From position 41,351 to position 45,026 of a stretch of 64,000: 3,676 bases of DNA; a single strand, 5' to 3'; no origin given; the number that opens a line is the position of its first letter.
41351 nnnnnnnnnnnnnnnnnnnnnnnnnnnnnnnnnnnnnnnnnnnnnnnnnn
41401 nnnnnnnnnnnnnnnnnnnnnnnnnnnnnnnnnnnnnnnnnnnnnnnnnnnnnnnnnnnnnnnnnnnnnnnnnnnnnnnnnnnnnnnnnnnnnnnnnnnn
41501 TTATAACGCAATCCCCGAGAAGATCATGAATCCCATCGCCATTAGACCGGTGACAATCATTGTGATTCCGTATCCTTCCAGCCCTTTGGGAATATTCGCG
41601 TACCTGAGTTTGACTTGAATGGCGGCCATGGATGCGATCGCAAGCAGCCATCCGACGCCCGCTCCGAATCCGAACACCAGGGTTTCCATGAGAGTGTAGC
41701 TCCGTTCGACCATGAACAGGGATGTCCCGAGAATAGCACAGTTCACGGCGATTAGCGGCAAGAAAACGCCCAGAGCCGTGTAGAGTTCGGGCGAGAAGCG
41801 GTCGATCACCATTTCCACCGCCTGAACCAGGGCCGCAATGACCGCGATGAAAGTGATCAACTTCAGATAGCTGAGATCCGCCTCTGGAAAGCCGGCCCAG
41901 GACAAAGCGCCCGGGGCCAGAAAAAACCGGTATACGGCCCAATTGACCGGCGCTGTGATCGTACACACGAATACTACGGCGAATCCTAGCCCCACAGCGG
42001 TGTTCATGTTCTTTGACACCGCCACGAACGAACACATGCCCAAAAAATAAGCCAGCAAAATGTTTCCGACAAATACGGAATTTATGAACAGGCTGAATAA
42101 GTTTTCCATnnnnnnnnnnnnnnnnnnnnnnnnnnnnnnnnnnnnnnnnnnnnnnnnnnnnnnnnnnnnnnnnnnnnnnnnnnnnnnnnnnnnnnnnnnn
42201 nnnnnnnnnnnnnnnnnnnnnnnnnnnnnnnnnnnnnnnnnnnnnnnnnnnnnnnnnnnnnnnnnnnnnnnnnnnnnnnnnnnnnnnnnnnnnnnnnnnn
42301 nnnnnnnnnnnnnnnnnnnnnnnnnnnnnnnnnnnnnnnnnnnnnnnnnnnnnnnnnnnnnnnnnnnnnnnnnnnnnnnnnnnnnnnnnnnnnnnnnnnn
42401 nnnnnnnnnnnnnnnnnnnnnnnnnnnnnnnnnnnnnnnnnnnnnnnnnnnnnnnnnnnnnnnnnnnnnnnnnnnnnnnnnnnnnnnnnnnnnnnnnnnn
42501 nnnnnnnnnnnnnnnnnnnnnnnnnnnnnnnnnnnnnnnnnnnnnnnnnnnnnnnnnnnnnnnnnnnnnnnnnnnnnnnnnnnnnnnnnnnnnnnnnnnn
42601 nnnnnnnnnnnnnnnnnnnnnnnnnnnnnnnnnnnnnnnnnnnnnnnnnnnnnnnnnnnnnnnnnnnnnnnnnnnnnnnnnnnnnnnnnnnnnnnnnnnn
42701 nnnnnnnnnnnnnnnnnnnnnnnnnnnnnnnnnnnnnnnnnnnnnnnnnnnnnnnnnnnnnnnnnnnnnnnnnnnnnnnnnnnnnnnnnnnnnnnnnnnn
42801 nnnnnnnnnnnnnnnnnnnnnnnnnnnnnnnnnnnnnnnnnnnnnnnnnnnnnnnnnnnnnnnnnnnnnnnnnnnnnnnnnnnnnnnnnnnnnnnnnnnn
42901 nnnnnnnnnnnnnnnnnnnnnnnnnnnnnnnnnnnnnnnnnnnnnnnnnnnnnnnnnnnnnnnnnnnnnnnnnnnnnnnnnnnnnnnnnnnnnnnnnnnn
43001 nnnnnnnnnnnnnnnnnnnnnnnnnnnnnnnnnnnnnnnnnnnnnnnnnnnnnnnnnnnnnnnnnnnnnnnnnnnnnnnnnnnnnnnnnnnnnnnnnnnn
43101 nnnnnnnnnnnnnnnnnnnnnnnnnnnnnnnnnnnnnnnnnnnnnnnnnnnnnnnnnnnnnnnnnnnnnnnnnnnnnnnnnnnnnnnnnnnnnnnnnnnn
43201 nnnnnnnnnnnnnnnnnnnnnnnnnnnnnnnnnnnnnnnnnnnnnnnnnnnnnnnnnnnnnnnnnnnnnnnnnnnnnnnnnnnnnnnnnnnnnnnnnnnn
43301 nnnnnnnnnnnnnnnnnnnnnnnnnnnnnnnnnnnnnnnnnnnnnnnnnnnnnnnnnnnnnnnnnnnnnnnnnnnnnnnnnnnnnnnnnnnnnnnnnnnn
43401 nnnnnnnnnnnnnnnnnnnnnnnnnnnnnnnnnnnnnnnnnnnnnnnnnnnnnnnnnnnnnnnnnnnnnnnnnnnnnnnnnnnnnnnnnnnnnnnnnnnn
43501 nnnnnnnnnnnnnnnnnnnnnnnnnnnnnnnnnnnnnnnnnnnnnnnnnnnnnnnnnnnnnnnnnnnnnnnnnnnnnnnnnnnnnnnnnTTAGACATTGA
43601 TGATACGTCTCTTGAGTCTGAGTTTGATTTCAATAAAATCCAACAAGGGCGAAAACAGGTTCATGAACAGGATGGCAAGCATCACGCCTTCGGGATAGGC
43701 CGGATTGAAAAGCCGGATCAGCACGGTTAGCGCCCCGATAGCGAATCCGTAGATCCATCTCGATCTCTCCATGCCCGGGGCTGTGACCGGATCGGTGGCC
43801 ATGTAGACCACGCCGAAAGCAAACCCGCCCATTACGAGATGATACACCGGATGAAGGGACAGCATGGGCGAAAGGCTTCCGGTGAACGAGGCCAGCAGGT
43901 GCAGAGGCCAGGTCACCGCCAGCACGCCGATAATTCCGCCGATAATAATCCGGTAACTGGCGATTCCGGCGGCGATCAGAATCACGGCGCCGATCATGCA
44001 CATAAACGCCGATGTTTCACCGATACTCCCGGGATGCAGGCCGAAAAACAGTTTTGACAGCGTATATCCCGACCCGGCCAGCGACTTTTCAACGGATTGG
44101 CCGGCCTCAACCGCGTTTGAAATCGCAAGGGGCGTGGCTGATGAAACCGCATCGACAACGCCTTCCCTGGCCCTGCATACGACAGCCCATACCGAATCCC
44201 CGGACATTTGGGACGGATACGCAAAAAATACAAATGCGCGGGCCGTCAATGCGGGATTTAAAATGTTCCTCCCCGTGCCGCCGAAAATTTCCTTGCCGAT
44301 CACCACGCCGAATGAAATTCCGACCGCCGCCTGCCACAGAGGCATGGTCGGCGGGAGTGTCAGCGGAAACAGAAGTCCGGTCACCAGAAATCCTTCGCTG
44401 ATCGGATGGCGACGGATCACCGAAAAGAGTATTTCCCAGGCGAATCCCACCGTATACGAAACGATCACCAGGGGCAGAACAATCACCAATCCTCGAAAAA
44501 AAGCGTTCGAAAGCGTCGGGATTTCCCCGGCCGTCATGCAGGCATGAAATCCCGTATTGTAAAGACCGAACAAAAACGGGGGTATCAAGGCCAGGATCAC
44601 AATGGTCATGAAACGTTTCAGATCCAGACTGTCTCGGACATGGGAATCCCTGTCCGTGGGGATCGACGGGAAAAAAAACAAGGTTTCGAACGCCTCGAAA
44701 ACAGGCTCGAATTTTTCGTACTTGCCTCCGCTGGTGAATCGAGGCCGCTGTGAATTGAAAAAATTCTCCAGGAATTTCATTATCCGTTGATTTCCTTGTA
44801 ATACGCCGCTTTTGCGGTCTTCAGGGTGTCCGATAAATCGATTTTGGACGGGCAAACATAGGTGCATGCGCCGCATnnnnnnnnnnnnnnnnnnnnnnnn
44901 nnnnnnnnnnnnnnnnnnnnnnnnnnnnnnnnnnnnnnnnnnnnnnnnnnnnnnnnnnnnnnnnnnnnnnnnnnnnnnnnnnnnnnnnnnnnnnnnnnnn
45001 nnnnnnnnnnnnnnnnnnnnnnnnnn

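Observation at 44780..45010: NqrA that still carries both RnfC-type [4Fe-4S] binding motifs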

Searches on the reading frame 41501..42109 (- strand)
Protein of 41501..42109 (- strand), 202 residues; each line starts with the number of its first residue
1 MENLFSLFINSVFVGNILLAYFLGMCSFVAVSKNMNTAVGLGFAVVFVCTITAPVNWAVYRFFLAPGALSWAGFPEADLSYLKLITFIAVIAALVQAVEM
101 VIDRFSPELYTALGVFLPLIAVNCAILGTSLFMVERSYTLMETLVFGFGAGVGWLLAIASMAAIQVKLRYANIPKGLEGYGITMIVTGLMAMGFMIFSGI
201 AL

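Call 3: search_protein_families(library=pfam, proteins=[window:41501-42109:-], max_evalue=0.01)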
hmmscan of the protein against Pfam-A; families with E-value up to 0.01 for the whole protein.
window:41501-42109:- (202 aa): 1 family
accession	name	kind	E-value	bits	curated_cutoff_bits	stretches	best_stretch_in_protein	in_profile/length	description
PF02508.19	Rnf-Nqr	-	2.8e-53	180.9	23.8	1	5-200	2-173/174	Rnf-Nqr subunit, membrane protein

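Call 4: search_protein_families(library=ncbifam, proteins=[window:41501-42109:-], max_evalue=0.01)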
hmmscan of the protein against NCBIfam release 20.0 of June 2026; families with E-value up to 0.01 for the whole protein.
window:41501-42109:- (202 aa): 11 families
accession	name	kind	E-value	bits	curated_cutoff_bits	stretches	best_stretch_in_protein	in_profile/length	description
TIGR01940.1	nqrE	equivalog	2.4e-87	292.5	247.55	1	3-200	2-199/200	NADH:ubiquinone reductase (Na(+)-transporting) subunit E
NF002200.0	PRK01061.1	equivalog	2.3e-71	240.3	351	1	3-201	10-210/250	Na(+)-translocating NADH-quinone reductase subunit E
NF009108.0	PRK12456.1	equivalog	1.6e-64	217.8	398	1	2-202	3-199/199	Na(+)-translocating NADH-quinone reductase subunit E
TIGR01943.1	rnfA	subfamily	2.6e-56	191.1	229.3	1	3-200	2-189/190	RnfABCDGE type electron transport complex subunit A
NF003481.0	PRK05151.1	equivalog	1.5e-48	165.5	240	1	1-200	1-190/193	electron transport complex subunit RsxA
NF041835.1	rnfA_Methano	equivalog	1.2e-46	159.6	300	1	2-197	4-189/195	Rnf electron transport complex subunit RnfA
NF009070.0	PRK12405.1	subfamily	1.2e-21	76.9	184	2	83-164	68-148/231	electron transport complex subunit RsxE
TIGR01948.1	rnfE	subfamily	2.2e-19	69.8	213.4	2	84-165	65-145/196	RnfABCDGE type electron transport complex subunit E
NF041839.1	rnfE_Methano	equivalog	1.9e-18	67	350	1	4-199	2-178/203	Rnf electron transport complex subunit RnfE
NF006777.0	PRK09292.1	equivalog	1.5e-12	47.7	235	2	82-164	70-151/209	NADH:ubiquinone reductase (Na(+)-transporting) subunit D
TIGR01939.1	nqrD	equivalog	2.4e-11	43.9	244.85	1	6-159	8-145/207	NADH:ubiquinone reductase (Na(+)-transporting) subunit D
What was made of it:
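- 41501..42109 (-): nqrE, with both Cys (C26, C124) of the intramembrane [2Fe-2S]. TIGR01940 scores 292.5 bits against a cut-off of 247.55 (call 4).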

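Call 69: search_solved_structures(query=window:41501-42109:-, max_evalue=1e-20, show_alignments=1)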
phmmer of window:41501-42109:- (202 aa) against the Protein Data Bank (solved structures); distinct sequences matched with E-value up to 1e-20: 4.
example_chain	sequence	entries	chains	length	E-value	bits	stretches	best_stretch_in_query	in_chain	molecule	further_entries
7xk3_E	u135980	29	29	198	1.2e-66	227.9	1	1-202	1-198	Na(+)-translocating NADH-quinone reductase subunit E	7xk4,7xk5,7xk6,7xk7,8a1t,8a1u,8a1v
9eri_A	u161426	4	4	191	9.3e-44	153.3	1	4-201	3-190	Na(+)-translocating ferredoxin:NAD(+) oxidoreductase complex subunit A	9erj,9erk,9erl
7zc6_A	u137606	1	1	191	5.2e-40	141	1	3-200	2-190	RnfA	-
8ahx_A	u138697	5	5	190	6.1e-32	114.7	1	8-200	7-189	Ion-translocating oxidoreductase complex subunit A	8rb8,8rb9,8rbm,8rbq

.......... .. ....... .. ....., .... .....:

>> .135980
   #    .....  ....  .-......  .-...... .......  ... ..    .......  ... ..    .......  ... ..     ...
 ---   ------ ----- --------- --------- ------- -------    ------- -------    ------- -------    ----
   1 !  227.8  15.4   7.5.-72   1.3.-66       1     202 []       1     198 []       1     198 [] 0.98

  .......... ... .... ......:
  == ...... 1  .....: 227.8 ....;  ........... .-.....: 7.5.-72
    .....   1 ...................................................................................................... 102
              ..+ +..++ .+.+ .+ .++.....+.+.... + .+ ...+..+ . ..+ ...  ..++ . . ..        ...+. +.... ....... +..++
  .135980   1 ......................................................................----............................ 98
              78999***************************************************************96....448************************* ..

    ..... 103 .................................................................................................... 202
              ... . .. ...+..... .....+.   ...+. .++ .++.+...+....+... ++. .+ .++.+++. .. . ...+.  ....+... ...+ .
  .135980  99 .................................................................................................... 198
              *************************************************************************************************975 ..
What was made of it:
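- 41501..42109 (-): Alignment to 7xk3_E (call 69).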

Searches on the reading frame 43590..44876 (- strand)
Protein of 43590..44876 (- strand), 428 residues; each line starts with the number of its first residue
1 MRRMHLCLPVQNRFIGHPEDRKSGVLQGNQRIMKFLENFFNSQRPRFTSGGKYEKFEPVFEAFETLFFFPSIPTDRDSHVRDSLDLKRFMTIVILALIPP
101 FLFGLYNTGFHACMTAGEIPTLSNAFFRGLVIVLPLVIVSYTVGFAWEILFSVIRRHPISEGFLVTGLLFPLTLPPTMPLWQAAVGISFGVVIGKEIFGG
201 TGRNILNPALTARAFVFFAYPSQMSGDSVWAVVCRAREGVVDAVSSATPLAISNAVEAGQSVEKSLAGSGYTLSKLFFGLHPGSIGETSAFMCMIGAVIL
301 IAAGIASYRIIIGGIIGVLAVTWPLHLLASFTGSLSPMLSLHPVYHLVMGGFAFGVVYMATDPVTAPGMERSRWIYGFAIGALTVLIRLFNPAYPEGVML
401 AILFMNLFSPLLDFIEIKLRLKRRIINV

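Call 3: search_protein_families(library=pfam, proteins=[window:43590-44876:-], max_evalue=0.01)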
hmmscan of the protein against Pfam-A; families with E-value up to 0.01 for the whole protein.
window:43590-44876:- (428 aa): 1 family
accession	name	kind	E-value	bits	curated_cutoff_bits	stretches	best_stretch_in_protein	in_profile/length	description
PF03116.20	NQR2_RnfD_RnfE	-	1.3e-96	323.9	27.7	1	77-416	5-290/296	NQR2, RnfD, RnfE family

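Call 4: search_protein_families(library=ncbifam, proteins=[window:43590-44876:-], max_evalue=0.01)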
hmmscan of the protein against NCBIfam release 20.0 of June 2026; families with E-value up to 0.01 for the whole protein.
window:43590-44876:- (428 aa): 6 families
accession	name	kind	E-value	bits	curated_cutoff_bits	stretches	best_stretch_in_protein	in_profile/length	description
NF003756.0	PRK05349.1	equivalog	2.1e-147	491.2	414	1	36-425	3-401/406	NADH:ubiquinone reductase (Na(+)-transporting) subunit B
TIGR01937.1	nqrB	equivalog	2.2e-140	468.2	349.9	2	122-424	110-413/413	NADH:ubiquinone reductase (Na(+)-transporting) subunit B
NF002181.0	PRK01024.1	equivalog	2.1e-107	359.9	792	3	124-231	112-218/503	Na(+)-transporting NADH-quinone reductase subunit B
TIGR01946.1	rnfD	subfamily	6.2e-52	177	207.05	1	124-414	28-318/327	RnfABCDGE type electron transport complex subunit D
NF002011.0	PRK00816.1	equivalog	2.2e-34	119.1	415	2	240-414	179-340/352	electron transport complex subunit RsxD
NF041838.1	rnfD_Methano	equivalog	1.2e-26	93.8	400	2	78-229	9-142/285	Rnf electron transport complex subunit RnfD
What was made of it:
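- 43590..44780 (-): nqrB (396 aa from the ATG that overlaps the nqrA stop as TAATG). The FMN-attachment Thr216 and the riboflavin-binding Asp (MATDPV) are present. The position equivalent to Vibrio G141 is Phe. NCBIfam NF003756 scores 491 bits against a cut-off of 414 (call 4).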

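Call 66: search_solved_structures(query=window:43590-44780:-, max_evalue=1e-20, show_alignments=1)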
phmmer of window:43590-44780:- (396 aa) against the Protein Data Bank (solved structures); distinct sequences matched with E-value up to 1e-20: 6.
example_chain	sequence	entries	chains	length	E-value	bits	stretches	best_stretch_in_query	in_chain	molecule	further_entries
9lrr_B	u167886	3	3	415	1.6e-100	340.2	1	95-394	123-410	Na(+)-translocating NADH-quinone reductase subunit B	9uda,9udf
7xk3_B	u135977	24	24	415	2.3e-100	339.6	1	95-394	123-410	Na(+)-translocating NADH-quinone reductase subunit B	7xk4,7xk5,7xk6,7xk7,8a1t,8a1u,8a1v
9ud3_B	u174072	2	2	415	1.2e-99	337.2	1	95-394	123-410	Na(+)-translocating NADH-quinone reductase subunit B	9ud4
7zc6_D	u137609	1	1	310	2.9e-33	118.7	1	95-381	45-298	RnfD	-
9eri_D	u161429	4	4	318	2.9e-30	108.8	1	88-382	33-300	Na(+)-translocating ferredoxin:NAD(+) oxidoreductase complex subunit D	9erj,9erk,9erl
8ahx_D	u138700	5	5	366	7.1e-29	104.3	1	56-381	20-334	Ion-translocating oxidoreductase complex subunit D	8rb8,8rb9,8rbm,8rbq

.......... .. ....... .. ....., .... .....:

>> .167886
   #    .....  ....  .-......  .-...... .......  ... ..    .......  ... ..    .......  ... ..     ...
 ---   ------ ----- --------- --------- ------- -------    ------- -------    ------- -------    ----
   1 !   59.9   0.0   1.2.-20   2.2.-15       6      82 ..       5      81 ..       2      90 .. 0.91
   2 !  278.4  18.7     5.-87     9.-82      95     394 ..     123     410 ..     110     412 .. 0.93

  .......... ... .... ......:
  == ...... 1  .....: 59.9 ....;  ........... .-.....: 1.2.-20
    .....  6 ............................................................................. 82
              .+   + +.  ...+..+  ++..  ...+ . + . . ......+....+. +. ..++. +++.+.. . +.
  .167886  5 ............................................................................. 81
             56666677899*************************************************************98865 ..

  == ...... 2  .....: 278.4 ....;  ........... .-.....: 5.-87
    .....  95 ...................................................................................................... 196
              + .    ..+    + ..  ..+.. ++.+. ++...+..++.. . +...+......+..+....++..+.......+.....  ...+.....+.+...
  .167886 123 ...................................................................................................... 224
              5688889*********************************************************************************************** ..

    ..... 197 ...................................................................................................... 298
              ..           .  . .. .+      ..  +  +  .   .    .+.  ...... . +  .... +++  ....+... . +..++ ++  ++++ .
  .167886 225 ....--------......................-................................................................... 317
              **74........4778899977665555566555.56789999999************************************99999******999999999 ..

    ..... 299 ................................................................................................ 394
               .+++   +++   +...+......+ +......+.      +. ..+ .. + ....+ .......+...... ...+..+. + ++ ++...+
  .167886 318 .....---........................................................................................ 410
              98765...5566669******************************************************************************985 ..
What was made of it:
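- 43590..44780 (-): Alignment to Vibrio NqrB (call 66).
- On Na+-NQR (nqrABCDEF): NqrB has SSAT with T216 aligned to T236 (call 66).
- NqrB here is strongly similar to Vibrio NqrB (340 bits) and keeps the riboflavin-binding Asp (call 66).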
